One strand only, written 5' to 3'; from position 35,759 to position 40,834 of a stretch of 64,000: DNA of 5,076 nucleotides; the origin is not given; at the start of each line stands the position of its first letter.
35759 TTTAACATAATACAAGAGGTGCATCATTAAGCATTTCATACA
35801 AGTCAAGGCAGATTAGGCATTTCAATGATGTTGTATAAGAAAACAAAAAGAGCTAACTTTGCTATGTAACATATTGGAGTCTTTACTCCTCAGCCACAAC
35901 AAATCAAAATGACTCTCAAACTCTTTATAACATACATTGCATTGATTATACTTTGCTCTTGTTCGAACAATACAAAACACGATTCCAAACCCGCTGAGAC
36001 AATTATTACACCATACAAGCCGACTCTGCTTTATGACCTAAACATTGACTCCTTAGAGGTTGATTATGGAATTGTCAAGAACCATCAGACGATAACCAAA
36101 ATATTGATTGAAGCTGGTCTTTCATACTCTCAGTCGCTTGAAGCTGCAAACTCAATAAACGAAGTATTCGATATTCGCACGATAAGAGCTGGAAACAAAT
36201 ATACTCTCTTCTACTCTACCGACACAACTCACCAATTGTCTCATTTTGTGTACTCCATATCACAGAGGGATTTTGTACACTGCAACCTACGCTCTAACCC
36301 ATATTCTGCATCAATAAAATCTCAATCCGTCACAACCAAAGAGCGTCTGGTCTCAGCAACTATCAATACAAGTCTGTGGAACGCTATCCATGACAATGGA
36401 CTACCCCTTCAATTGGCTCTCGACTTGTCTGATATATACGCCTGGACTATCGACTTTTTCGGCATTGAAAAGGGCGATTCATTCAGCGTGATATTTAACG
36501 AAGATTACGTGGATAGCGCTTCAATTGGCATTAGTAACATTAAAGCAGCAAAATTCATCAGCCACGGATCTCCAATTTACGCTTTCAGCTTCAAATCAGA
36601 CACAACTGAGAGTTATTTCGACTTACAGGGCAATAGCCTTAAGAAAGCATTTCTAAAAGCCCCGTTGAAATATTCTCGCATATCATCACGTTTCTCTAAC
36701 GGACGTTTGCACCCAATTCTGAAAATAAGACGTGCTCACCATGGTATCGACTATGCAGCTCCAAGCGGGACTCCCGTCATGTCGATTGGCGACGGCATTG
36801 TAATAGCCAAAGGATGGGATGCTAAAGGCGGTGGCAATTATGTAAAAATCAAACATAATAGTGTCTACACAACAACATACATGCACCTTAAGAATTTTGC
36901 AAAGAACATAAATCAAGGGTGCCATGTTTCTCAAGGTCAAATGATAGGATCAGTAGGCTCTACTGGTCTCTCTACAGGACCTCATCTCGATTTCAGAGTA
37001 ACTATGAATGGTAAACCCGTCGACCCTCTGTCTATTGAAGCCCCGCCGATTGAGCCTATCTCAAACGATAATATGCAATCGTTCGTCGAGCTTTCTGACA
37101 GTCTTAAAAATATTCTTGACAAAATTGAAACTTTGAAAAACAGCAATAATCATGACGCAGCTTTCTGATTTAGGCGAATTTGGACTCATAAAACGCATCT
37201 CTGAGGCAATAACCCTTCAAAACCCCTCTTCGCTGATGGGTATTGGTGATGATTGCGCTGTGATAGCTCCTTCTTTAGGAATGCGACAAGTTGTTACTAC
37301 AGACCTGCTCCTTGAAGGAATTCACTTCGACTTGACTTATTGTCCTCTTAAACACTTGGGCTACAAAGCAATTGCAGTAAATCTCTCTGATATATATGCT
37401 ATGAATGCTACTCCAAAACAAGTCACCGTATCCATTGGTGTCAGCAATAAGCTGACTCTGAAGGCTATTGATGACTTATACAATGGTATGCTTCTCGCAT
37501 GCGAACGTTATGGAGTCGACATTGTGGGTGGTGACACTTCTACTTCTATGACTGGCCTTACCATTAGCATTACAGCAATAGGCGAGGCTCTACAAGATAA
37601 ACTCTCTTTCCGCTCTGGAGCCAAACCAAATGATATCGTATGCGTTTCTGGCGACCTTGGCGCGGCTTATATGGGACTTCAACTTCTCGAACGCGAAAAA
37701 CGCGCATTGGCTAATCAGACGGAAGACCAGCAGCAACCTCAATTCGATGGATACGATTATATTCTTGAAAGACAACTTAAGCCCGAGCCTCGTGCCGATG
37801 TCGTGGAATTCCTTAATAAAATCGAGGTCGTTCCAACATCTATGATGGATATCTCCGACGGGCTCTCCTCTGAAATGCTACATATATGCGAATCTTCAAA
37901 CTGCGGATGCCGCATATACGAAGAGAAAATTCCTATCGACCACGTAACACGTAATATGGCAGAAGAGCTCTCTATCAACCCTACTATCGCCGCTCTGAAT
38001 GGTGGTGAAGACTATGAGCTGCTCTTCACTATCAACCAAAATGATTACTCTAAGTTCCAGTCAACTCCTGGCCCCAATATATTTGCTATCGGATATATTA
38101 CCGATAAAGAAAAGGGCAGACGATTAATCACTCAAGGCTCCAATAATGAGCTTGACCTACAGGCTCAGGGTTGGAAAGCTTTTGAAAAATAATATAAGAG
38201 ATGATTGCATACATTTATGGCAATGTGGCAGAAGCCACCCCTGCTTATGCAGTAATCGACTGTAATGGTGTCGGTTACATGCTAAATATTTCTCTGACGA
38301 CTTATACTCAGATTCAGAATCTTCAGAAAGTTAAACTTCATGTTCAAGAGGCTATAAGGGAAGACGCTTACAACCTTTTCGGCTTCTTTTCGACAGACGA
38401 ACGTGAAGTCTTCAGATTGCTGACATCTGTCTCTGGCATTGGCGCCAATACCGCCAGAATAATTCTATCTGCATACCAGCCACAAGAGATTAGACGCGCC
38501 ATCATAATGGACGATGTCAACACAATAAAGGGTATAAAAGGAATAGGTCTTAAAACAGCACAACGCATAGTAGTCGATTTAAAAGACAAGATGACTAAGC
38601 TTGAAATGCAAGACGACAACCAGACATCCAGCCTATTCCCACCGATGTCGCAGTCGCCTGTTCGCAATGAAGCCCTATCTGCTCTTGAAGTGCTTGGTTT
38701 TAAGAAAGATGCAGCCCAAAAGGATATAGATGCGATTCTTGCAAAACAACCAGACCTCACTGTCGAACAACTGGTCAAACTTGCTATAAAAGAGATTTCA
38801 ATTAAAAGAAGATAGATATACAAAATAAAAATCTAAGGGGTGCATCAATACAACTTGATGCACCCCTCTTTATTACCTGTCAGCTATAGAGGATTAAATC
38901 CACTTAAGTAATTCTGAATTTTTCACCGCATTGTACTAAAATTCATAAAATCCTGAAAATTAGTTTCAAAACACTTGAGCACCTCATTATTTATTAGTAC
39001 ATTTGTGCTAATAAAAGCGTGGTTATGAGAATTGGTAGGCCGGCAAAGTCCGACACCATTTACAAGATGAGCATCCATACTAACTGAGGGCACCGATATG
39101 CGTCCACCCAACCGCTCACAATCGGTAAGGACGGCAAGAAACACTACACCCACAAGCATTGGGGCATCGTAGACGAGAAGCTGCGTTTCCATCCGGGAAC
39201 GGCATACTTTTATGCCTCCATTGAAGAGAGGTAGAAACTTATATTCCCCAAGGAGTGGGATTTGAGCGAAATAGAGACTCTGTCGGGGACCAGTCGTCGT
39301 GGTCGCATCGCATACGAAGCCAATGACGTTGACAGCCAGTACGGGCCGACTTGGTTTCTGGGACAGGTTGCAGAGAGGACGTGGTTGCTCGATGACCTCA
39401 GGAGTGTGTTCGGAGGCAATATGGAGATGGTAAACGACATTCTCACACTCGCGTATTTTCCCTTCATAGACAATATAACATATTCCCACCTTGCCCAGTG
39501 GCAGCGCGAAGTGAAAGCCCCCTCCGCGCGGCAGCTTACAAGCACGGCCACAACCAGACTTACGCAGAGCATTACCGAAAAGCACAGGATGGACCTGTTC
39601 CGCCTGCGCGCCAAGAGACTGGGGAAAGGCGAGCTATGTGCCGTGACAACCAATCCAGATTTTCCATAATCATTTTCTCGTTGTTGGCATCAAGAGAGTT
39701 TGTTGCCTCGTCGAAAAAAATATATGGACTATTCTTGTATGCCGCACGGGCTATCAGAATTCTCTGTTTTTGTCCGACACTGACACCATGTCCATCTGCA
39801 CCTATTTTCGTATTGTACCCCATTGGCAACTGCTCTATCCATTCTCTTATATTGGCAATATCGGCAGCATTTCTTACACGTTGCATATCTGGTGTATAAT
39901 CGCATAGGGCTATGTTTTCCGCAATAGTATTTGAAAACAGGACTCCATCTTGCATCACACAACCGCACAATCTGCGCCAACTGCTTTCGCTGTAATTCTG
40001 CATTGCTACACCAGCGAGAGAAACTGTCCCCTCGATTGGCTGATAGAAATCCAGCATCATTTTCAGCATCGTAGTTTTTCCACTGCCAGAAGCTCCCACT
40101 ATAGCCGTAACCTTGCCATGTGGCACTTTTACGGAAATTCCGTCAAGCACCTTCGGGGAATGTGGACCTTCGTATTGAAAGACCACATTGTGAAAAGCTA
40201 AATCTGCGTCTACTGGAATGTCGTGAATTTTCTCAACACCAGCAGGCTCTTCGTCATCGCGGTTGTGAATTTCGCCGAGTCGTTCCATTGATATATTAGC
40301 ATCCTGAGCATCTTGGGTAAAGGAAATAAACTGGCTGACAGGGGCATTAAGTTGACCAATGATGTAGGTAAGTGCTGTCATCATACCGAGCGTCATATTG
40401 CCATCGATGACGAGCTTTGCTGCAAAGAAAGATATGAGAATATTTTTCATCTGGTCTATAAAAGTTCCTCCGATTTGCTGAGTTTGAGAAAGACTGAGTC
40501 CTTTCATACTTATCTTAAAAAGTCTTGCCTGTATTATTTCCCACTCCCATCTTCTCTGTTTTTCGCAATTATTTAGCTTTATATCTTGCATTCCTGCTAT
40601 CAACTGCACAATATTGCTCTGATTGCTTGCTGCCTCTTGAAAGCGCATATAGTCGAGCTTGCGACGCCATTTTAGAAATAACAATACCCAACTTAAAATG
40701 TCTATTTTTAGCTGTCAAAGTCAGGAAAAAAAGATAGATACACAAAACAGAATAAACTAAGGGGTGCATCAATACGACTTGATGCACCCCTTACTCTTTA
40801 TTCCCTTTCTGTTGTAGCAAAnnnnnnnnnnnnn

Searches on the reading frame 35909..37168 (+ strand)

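Call 6: search_protein_families(library=pfam, proteins=[window:35909-37168:+], max_evalue=0.001)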
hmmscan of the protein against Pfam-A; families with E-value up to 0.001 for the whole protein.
window:35909-37168:+ (419 aa): 2 families
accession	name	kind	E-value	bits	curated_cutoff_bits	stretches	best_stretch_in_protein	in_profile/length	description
PF01551.29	Peptidase_M23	-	6.7e-31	106.8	28.7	1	276-373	2-96/96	Peptidase family M23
PF19425.4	Csd3_N2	-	3.9e-12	46.6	27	1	145-263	6-121/122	Csd3 second domain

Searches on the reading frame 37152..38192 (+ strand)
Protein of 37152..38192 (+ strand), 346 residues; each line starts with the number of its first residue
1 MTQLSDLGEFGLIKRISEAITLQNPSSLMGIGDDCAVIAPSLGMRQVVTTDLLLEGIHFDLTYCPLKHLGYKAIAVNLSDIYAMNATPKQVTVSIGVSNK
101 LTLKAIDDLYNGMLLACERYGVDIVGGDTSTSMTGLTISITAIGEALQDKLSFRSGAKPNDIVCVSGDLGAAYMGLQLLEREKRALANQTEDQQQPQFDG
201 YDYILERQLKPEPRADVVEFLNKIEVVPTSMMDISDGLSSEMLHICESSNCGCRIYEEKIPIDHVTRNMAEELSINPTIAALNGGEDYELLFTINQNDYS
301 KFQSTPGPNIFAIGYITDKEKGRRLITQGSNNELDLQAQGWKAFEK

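Call 6: search_protein_families(library=pfam, proteins=[window:37152-38192:+], max_evalue=0.001)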
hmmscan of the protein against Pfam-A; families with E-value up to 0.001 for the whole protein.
window:37152-38192:+ (346 aa): 2 families
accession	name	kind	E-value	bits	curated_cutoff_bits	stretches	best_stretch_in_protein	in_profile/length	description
PF00586.29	AIRS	-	2.4e-28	99.2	24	1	32-145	1-111/112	AIR synthase related protein, N-terminal domain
PF02769.27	AIRS_C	-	1.8e-05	25.4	23.1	1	198-322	34-151/156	AIR synthase related protein, C-terminal domain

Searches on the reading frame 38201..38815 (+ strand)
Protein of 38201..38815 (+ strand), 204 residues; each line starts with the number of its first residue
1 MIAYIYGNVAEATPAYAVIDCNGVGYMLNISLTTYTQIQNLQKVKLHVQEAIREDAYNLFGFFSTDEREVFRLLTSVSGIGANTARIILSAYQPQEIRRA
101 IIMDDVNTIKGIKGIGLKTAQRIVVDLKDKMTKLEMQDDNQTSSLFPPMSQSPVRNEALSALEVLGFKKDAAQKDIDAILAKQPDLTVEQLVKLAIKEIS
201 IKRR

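Call 6: search_protein_families(library=pfam, proteins=[window:38201-38815:+], max_evalue=0.001)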
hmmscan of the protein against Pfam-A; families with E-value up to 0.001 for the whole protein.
window:38201-38815:+ (204 aa): 4 families
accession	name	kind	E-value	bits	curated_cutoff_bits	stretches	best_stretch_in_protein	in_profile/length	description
PF01330.27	RuvA_N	-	3.1e-21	75.6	23.6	1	1-61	1-61/61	RuvA N terminal domain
PF14520.12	HHH_5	-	1.3e-14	54.9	27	1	71-129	1-57/57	Helix-hairpin-helix domain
PF07499.19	RuvA_C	-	6.3e-12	46.2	24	1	154-200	2-47/47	RuvA, C-terminal domain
PF00633.29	HHH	-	3.5e-05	23.9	24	0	105-124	9-28/30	Helix-hairpin-helix motif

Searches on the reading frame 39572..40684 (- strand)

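Call 6: search_protein_families(library=pfam, proteins=[window:39572-40684:-], max_evalue=0.001)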
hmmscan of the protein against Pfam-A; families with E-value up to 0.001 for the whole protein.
window:39572-40684:- (370 aa): 4 families
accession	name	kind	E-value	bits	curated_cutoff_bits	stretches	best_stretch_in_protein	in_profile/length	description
PF00005.33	ABC_tran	-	1.4e-29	103.9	25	1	180-329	1-137/137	ABC transporter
PF02463.25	SMC_N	-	9.9e-05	22.3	40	0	309-344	149-184/220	RecF/RecN/SMC N terminal domain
PF00664.28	ABC_membrane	-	0.0001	22.6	28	1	3-116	161-274/274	ABC transporter transmembrane region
PF13401.12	AAA_22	-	0.0002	22.1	27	1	190-240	5-51/130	AAA domain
